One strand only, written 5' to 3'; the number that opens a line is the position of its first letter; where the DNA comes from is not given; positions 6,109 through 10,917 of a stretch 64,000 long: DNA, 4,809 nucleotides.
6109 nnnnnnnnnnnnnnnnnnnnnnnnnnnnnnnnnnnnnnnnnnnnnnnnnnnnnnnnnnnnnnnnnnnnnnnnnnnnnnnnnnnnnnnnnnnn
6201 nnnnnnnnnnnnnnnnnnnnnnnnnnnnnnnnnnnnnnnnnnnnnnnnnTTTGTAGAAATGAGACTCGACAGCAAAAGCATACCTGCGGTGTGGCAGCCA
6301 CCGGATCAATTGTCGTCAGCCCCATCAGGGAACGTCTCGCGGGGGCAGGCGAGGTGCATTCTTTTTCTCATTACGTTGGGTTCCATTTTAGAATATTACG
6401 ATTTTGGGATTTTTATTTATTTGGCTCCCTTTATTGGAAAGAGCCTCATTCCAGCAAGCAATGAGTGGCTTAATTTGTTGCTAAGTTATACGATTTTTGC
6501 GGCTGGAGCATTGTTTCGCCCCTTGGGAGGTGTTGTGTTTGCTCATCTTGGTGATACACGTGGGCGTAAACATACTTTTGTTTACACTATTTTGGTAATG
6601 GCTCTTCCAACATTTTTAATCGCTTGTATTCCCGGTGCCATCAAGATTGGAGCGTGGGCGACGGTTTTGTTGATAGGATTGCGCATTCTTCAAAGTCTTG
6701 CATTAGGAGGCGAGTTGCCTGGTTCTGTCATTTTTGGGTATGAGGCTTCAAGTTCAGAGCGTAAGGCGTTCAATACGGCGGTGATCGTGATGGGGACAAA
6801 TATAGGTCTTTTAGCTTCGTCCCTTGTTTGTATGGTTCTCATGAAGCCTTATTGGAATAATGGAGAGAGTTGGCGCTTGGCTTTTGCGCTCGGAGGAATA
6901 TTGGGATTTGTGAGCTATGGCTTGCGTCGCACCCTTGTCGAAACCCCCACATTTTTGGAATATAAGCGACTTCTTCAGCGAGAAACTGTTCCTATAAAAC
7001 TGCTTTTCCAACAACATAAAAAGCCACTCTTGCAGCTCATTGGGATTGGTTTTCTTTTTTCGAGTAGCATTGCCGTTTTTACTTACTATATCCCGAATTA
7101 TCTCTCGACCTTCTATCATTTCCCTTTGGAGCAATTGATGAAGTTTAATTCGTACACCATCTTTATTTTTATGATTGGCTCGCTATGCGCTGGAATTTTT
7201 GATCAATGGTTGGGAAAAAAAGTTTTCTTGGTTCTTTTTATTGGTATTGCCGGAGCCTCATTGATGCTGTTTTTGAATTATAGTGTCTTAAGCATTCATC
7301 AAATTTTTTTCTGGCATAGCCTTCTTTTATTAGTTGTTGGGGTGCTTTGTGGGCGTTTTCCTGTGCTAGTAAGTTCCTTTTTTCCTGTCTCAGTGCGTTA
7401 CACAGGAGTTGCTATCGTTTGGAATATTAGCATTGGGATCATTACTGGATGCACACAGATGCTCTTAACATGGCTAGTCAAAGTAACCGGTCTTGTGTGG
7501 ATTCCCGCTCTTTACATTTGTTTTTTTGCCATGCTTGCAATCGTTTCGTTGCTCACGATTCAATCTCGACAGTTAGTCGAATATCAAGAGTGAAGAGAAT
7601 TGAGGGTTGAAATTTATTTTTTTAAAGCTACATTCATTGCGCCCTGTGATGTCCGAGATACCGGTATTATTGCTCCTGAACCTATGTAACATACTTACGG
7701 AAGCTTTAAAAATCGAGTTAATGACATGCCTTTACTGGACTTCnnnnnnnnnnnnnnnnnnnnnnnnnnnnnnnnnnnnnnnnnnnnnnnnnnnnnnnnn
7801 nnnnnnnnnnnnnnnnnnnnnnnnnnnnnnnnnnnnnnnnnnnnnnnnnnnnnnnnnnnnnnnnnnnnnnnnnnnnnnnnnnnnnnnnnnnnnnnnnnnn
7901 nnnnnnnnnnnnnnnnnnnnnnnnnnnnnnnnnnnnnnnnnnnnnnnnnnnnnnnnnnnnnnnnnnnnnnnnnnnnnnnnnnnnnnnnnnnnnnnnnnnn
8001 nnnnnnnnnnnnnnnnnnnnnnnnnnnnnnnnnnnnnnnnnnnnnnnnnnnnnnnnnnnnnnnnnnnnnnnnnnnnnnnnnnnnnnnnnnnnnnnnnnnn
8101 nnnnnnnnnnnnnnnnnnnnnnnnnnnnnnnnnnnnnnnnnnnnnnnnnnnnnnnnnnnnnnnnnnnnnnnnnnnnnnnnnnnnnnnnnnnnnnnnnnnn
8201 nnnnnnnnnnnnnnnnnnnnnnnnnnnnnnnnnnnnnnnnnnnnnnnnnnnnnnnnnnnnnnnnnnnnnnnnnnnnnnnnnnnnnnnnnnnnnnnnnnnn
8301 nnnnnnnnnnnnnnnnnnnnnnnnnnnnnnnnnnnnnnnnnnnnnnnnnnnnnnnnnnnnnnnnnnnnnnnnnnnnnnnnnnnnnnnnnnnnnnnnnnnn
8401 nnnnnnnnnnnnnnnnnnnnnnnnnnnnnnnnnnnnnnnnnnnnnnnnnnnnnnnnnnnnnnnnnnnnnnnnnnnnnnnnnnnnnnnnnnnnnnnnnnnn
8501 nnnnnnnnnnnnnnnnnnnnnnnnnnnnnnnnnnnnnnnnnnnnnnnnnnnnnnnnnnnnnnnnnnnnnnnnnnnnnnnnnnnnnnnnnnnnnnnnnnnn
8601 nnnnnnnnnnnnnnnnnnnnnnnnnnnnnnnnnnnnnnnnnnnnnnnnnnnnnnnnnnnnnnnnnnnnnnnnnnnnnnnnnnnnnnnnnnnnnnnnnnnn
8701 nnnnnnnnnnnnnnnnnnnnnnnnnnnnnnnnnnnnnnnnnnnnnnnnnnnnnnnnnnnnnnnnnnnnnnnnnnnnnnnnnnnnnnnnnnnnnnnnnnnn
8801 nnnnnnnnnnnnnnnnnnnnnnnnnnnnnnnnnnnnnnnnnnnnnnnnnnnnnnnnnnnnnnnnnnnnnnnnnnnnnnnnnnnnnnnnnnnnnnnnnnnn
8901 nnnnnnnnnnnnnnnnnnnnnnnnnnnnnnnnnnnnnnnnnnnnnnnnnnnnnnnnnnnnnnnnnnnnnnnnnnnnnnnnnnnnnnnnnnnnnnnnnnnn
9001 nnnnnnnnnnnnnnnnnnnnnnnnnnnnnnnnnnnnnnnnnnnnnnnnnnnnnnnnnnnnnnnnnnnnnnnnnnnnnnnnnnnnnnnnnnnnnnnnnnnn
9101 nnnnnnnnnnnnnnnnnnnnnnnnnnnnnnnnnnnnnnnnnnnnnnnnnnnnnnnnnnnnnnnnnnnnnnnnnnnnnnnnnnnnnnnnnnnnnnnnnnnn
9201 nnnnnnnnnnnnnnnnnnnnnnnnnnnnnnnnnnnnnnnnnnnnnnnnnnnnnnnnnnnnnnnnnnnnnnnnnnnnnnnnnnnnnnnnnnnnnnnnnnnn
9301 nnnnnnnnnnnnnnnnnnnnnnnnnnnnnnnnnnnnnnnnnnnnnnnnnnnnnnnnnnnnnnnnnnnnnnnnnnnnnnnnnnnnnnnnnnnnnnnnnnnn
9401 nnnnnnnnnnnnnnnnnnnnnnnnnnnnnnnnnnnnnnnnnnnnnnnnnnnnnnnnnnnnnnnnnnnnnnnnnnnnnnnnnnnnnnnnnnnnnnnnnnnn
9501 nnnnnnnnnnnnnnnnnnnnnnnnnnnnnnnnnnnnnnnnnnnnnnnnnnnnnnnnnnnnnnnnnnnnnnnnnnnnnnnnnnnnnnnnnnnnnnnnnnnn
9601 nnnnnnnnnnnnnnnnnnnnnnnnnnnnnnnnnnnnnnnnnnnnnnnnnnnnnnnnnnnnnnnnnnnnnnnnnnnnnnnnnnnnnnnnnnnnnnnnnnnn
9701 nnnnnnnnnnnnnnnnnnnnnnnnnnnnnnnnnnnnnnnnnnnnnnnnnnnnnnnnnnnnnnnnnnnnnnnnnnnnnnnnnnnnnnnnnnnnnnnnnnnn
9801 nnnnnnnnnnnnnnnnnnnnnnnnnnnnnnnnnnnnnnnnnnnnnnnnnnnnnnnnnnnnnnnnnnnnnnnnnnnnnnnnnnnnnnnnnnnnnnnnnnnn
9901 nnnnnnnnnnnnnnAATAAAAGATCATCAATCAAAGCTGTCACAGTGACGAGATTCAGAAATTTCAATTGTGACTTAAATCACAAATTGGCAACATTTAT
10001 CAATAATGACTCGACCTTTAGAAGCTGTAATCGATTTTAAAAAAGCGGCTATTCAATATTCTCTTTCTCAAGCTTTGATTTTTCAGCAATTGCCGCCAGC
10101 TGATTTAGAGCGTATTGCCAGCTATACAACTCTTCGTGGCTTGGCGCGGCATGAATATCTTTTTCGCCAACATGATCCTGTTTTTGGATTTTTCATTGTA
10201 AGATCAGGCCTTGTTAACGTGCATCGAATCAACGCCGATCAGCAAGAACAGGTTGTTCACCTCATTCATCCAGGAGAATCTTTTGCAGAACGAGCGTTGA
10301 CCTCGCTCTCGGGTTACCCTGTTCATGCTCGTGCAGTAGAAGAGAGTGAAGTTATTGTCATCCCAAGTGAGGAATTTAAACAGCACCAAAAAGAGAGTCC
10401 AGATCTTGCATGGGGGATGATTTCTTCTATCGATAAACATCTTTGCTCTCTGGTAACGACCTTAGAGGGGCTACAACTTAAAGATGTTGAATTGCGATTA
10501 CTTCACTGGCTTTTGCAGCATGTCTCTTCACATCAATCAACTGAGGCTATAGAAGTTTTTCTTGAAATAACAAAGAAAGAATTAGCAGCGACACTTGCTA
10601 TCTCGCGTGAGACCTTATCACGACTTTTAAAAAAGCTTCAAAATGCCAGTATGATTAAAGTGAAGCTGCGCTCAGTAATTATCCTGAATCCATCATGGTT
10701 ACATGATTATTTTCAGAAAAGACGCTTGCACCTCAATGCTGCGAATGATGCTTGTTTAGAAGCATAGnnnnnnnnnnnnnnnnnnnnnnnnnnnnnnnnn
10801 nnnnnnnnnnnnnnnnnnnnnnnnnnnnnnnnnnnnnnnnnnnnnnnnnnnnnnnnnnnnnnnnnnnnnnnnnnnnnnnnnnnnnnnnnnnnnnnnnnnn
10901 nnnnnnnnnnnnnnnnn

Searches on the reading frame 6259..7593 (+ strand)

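Call 4: search_protein_families(library=pfam, proteins=[window:6259-7593:+], max_evalue=1)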
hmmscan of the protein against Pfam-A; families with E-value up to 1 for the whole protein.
window:6259-7593:+ (444 aa): 1 family
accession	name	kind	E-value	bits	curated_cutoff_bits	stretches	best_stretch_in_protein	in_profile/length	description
PF07690.21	MFS_1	-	1.6e-19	70.5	33.4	1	39-387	2-333/347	Major Facilitator Superfamily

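Call 5: search_protein_families(library=ncbifam, proteins=[window:6259-7593:+], max_evalue=1)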
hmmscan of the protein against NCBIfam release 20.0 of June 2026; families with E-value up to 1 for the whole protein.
window:6259-7593:+ (444 aa): 8 families
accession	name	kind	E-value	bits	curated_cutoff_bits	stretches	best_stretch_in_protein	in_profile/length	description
TIGR00883.1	2A0106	subfamily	6.7e-66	223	443.45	1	41-427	1-399/400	metabolite/H+ symporter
NF007927.0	PRK10642.1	equivalog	7.7e-46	156.9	544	1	34-435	26-439/500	glycine betaine/L-proline transporter ProP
NF011656.1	PRK15075.1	subfamily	2e-42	145.5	445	1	35-437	9-414/419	tricarballylate/proton symporter TcuC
NF007710.0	PRK10406.1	subfamily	1.9e-36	126.1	550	1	39-434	28-423/432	MFS family transporter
NF007414.0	PRK09952.1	equivalog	3.6e-36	124.9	538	1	24-435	13-433/438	shikimate transporter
TIGR00895.1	2A0115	subfamily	4.2e-13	49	418.55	2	27-236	12-202/398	aromatic acid/H+ symport family MFS transporter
NF003024.0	PRK03893.1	subfamily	1.7e-11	43.6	604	2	40-257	28-226/497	sialate:H+ symport family MFS transporter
NF008586.0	PRK11551.1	equivalog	1.5e-08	34.1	410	1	79-397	55-360/406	3-(3-hydroxy-phenyl)propionate transporter MhpT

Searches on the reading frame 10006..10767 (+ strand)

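Call 69: search_protein_families(library=pfam, proteins=[window:10006-10767:+], max_evalue=0.000001)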
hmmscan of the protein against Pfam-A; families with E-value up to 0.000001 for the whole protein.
window:10006-10767:+ (253 aa): 2 families
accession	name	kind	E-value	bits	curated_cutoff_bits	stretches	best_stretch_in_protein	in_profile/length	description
PF00027.35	cNMP_binding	-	6.4e-19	68.2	27.5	1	46-126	4-84/89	Cyclic nucleotide-binding domain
PF13545.12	HTH_Crp_2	-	2.8e-14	53.2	27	1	164-234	2-69/70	Crp-like helix-turn-helix domain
